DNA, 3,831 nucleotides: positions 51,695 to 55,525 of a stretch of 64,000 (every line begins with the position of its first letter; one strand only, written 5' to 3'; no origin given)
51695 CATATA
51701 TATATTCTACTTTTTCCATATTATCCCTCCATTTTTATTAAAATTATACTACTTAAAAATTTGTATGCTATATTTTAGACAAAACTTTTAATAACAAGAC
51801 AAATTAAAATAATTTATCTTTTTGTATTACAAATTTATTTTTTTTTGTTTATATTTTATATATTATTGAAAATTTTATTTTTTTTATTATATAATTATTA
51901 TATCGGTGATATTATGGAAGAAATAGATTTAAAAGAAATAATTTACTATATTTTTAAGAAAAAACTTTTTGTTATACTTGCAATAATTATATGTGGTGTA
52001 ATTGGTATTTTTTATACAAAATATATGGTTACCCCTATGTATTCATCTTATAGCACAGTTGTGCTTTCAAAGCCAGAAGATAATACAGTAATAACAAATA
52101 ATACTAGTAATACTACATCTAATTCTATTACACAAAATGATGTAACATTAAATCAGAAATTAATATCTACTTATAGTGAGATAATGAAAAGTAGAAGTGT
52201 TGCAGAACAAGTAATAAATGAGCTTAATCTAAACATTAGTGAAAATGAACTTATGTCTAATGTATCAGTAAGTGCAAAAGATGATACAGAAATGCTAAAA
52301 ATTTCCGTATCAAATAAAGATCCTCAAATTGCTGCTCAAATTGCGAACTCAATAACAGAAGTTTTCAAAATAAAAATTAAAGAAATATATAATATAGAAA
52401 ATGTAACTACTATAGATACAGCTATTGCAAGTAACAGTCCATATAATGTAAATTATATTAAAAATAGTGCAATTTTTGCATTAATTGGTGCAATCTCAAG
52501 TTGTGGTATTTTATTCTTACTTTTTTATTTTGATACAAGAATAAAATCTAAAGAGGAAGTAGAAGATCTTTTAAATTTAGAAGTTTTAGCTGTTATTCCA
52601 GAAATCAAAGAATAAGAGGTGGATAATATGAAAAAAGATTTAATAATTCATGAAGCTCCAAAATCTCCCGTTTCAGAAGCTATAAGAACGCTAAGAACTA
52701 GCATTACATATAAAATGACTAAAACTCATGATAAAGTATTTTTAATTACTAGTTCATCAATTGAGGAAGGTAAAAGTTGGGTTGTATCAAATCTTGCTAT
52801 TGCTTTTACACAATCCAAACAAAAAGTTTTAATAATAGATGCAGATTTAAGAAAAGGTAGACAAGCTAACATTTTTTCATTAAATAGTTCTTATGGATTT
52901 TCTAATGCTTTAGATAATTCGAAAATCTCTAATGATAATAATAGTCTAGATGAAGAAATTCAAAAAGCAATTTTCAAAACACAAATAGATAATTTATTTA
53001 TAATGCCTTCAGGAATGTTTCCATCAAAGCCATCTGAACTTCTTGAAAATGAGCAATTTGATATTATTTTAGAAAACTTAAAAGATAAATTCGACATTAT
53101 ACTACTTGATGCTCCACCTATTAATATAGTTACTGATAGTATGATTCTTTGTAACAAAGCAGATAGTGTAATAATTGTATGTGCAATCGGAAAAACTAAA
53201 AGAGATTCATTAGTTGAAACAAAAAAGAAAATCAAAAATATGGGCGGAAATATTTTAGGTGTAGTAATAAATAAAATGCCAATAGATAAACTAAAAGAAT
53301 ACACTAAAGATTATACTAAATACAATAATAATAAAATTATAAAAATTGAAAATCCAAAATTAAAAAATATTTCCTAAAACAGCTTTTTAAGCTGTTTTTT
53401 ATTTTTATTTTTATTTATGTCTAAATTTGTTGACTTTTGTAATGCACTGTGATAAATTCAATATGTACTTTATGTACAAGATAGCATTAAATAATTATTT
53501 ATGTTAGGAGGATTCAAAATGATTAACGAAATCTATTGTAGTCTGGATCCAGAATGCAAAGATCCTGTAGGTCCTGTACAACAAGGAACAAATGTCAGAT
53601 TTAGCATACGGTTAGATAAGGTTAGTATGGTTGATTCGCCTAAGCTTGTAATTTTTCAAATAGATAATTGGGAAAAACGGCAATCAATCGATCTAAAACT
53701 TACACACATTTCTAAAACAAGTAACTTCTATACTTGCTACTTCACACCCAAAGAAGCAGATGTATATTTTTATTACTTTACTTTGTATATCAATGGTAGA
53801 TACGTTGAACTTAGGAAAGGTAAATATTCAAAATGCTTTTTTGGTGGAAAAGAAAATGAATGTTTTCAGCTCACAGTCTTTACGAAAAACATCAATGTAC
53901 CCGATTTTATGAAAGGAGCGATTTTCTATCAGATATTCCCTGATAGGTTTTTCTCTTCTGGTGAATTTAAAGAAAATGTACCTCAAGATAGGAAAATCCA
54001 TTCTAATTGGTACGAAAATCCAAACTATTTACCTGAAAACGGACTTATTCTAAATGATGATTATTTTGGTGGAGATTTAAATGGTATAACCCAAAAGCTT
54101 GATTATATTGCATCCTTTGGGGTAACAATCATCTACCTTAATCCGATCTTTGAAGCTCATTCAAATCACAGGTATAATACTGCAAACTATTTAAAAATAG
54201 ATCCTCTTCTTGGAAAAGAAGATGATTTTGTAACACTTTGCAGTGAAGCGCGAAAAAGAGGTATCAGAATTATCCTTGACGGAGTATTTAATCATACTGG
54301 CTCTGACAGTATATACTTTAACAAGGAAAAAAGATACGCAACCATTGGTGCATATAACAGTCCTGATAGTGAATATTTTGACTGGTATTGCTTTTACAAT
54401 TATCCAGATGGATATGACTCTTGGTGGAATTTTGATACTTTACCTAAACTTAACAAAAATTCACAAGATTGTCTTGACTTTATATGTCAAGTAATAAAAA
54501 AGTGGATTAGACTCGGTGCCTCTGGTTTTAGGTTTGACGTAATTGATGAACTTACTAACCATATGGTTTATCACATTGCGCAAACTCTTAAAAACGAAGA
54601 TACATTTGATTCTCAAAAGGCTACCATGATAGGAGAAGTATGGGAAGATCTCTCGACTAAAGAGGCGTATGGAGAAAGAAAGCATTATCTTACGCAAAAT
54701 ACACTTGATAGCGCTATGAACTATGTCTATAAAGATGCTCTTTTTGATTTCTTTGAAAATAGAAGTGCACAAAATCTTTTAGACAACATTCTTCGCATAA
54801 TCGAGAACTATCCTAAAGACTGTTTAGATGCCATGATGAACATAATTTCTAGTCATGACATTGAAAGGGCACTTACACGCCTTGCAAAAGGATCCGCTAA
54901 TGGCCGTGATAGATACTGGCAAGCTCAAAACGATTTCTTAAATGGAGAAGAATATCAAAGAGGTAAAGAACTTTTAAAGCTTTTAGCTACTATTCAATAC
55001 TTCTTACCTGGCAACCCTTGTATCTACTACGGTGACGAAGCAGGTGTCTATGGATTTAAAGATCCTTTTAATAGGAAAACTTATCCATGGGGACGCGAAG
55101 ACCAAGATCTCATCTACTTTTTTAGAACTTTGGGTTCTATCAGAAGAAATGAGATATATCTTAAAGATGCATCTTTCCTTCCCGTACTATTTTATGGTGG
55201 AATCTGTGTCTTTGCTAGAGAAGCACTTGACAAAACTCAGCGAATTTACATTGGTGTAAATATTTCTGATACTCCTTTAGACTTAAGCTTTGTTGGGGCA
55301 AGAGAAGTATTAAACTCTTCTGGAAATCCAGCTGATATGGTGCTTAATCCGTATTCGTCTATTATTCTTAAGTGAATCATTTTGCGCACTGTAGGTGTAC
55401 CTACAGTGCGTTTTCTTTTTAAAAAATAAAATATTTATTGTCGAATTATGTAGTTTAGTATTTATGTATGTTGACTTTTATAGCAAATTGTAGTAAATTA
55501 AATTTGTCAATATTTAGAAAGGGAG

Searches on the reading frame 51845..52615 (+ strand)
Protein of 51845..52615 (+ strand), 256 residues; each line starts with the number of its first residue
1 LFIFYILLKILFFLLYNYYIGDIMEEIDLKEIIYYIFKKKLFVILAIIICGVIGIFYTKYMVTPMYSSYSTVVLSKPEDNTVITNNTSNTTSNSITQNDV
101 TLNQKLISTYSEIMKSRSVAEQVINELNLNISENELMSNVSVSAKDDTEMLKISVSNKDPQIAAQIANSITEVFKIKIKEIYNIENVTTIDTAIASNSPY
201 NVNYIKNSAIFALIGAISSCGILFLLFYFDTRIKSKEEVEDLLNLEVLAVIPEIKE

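Call 51: search_protein_families(library=pfam, proteins=[window:51845-52615:+], max_evalue=0.0001)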
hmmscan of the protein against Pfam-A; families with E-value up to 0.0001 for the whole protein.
window:51845-52615:+ (256 aa): 1 family
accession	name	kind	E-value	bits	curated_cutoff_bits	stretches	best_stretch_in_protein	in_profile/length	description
PF02706.20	Wzz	-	1.3e-17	64.3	25.5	1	25-127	1-91/91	Chain length determinant protein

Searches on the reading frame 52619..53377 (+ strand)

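Call 51: search_protein_families(library=pfam, proteins=[window:52619-53377:+], max_evalue=0.0001)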
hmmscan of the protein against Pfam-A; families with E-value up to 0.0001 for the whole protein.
window:52619-53377:+ (252 aa): 3 families
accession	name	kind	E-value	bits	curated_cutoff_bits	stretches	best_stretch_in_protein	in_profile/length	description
PF13614.12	AAA_31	-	7.6e-14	52.5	27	1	51-191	14-150/177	AAA domain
PF01656.29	CbiA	-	1e-06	29.2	25.4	1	43-241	3-106/125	CobQ/CobB/MinD/ParA nucleotide binding domain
PF10609.15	ParA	-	9.2e-05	22.4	27.1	0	43-218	8-173/246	NUBPL iron-transfer P-loop NTPase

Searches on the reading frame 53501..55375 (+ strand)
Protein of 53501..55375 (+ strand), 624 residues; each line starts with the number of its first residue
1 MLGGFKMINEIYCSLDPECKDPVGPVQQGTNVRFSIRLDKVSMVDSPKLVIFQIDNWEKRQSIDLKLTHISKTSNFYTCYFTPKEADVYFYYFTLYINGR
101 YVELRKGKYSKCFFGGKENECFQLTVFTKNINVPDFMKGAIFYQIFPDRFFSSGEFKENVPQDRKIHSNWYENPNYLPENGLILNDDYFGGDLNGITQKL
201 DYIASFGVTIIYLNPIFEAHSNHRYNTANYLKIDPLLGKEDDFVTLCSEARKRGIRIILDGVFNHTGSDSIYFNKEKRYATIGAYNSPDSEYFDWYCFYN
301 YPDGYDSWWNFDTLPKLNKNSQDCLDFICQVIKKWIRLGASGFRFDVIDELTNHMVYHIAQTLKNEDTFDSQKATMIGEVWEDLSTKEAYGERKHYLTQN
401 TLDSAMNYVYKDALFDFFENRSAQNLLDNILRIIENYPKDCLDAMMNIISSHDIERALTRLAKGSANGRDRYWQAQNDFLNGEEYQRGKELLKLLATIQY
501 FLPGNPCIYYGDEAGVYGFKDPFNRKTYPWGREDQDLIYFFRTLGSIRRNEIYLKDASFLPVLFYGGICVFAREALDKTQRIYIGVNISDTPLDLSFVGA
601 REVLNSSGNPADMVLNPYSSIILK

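Call 50: find_encoding_contigs(protein=window:53501-55375:+, flank=10000, max_places=1)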
Protein window:53501-55375:+ (624 aa): 24 contigs read that carry it; 1 place shown.
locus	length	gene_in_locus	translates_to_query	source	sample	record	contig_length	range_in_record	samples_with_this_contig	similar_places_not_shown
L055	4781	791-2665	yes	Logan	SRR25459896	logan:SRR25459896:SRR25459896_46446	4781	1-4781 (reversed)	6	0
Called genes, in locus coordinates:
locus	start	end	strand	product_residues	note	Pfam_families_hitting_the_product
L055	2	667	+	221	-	?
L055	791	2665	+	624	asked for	PF00128:Alpha-amylase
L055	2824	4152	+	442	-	PF14689:SPOB_a, PF14501:HATPase_c_5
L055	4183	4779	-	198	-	?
